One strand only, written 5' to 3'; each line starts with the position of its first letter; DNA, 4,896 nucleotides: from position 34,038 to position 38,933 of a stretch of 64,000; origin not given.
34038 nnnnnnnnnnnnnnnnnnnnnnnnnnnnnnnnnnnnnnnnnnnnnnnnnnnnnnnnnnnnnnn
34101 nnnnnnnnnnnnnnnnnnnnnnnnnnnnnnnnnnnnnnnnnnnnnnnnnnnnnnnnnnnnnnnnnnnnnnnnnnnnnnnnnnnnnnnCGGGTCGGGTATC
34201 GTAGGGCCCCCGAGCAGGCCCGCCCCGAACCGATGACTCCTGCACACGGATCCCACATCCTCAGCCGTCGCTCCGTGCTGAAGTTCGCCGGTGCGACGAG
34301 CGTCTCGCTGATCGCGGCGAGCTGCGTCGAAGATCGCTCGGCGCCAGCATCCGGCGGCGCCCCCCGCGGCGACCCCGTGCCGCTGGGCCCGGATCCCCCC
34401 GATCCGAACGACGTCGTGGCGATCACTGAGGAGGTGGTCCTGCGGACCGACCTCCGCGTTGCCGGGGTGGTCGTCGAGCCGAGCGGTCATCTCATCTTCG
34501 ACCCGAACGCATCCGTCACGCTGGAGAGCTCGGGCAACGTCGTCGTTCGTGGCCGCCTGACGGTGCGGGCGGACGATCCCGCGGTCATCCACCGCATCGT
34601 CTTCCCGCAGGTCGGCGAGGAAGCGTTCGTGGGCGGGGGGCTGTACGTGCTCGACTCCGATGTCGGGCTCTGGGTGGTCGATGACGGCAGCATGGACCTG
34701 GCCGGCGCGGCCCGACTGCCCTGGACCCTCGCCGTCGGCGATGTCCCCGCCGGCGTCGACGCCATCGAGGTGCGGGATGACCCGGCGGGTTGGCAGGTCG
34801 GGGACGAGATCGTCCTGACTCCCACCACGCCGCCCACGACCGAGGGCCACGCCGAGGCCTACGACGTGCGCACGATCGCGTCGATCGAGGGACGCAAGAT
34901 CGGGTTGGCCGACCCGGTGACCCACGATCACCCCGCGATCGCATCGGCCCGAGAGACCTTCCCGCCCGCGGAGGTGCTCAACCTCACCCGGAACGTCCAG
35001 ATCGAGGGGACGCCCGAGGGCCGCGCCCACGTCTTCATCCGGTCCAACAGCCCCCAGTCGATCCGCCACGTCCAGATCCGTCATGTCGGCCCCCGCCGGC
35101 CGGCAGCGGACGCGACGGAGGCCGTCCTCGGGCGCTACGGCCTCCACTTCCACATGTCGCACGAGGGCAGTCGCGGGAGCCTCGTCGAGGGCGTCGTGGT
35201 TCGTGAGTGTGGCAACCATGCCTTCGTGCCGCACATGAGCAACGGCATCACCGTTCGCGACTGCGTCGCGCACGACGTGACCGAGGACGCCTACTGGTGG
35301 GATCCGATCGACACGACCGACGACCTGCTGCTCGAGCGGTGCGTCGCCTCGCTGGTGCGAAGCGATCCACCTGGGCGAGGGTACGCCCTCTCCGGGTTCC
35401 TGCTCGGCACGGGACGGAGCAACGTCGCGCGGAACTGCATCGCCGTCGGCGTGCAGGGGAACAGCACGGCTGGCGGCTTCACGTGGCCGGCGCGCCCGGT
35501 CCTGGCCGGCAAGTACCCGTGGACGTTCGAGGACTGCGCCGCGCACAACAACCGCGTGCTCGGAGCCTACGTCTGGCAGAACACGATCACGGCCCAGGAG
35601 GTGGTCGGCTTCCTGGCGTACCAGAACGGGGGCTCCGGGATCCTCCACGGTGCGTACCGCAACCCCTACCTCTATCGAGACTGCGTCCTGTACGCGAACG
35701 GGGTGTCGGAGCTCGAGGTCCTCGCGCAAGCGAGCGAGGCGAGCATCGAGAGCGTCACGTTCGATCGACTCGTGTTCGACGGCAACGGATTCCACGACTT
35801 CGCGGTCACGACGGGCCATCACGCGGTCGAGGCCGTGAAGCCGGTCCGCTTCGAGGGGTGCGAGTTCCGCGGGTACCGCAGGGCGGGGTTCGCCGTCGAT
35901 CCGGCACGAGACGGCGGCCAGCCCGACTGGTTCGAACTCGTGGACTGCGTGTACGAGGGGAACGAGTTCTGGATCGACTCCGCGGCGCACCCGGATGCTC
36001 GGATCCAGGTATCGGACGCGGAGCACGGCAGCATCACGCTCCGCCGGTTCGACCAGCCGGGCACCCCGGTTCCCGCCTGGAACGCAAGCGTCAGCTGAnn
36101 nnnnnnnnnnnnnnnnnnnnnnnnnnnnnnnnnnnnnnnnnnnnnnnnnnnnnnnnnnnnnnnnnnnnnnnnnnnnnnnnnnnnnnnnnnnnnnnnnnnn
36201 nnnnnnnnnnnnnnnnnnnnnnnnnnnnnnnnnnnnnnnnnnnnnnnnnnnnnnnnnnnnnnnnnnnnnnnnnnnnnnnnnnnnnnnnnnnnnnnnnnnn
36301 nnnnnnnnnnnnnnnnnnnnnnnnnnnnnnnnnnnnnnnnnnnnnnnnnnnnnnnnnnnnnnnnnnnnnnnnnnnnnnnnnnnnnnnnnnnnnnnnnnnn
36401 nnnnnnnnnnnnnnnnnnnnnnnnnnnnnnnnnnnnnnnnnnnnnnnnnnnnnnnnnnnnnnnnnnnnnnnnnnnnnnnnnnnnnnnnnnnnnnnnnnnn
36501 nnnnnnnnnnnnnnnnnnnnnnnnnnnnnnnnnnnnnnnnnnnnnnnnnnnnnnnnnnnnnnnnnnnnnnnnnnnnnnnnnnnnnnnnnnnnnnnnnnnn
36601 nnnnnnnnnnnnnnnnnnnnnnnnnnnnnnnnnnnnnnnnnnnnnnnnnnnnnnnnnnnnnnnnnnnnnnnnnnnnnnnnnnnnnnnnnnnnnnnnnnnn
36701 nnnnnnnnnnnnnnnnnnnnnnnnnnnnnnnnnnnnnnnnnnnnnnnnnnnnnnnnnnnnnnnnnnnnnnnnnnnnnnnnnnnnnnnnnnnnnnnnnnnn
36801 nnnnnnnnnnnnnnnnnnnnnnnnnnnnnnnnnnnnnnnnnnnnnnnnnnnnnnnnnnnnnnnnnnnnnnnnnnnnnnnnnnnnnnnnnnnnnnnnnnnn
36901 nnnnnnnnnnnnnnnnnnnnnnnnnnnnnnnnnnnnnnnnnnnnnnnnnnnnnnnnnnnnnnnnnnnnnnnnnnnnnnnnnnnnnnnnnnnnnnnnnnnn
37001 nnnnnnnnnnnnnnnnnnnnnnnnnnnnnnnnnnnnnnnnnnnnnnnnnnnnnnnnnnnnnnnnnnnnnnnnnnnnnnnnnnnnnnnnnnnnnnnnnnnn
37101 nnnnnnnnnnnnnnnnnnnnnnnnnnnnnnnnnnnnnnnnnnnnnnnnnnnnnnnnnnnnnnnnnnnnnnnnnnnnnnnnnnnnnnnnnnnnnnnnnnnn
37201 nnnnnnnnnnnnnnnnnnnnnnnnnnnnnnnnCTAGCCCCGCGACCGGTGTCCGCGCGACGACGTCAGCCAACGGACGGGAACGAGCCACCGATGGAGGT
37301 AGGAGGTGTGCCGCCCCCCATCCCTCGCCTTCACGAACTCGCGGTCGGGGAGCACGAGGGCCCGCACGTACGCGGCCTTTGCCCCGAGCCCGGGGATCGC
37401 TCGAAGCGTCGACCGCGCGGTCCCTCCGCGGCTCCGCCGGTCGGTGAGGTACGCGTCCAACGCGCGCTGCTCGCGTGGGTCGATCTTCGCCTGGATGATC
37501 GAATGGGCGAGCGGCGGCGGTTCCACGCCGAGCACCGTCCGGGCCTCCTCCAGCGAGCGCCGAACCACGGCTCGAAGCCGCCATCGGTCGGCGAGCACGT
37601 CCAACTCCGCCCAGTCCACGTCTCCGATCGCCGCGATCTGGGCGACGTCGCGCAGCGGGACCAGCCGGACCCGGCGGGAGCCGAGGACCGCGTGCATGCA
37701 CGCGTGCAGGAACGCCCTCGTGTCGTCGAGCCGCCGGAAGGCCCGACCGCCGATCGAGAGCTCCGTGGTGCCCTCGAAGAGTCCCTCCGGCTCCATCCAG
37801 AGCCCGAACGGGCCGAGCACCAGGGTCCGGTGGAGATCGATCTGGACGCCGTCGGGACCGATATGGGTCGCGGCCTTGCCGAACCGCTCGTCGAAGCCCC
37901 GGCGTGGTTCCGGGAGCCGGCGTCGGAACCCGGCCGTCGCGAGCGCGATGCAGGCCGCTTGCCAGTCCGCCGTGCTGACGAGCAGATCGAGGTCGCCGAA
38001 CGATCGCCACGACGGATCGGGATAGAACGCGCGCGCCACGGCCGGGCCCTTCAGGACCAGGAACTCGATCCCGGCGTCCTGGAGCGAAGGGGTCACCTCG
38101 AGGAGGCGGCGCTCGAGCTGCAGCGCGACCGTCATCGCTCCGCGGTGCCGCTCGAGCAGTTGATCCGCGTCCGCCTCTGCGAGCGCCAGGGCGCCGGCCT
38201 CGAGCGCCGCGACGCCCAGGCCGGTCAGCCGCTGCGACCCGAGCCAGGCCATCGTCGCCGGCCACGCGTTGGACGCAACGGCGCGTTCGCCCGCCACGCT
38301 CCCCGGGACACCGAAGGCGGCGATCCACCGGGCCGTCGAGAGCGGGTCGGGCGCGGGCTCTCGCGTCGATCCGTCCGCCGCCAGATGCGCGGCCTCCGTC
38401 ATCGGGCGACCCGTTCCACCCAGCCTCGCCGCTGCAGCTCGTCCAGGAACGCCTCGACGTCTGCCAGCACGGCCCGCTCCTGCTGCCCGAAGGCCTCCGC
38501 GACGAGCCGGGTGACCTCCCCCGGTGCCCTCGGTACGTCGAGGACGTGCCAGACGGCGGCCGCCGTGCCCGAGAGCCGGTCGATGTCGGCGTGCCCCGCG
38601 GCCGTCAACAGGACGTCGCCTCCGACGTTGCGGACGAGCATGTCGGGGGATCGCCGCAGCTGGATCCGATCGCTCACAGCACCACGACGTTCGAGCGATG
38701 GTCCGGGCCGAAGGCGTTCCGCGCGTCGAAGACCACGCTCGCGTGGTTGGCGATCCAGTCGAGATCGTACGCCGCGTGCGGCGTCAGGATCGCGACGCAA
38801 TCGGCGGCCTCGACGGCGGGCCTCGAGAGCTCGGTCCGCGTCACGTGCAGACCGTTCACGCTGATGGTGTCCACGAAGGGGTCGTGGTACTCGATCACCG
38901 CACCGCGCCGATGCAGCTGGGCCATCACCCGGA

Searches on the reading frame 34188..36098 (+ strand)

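Call 44: search_protein_families(library=pfam, proteins=[window:34188-36098:+], max_evalue=0.00001)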
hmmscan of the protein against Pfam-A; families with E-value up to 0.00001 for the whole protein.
window:34188-36098:+ (636 aa): 1 family
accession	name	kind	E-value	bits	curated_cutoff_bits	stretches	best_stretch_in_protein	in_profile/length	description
PF24606.1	CEMIP_beta-hel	-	2.2e-07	31.3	27.3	1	280-368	4-87/212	CEMIP beta-helix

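Call 81: search_protein_families(library=ncbifam, proteins=[window:34188-36098:+], max_evalue=0.00001)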
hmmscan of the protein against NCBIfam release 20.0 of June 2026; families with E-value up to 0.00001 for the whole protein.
window:34188-36098:+ (636 aa): 0 families

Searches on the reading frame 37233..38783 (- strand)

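Call 44: search_protein_families(library=pfam, proteins=[window:37233-38783:-], max_evalue=0.00001)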
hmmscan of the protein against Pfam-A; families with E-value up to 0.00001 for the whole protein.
window:37233-38783:- (516 aa): 1 family
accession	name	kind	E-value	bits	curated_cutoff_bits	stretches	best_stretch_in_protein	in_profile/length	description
PF14907.12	NTP_transf_5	-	3.8e-33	115.6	31.2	1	172-418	3-248/249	Uncharacterised nucleotidyltransferase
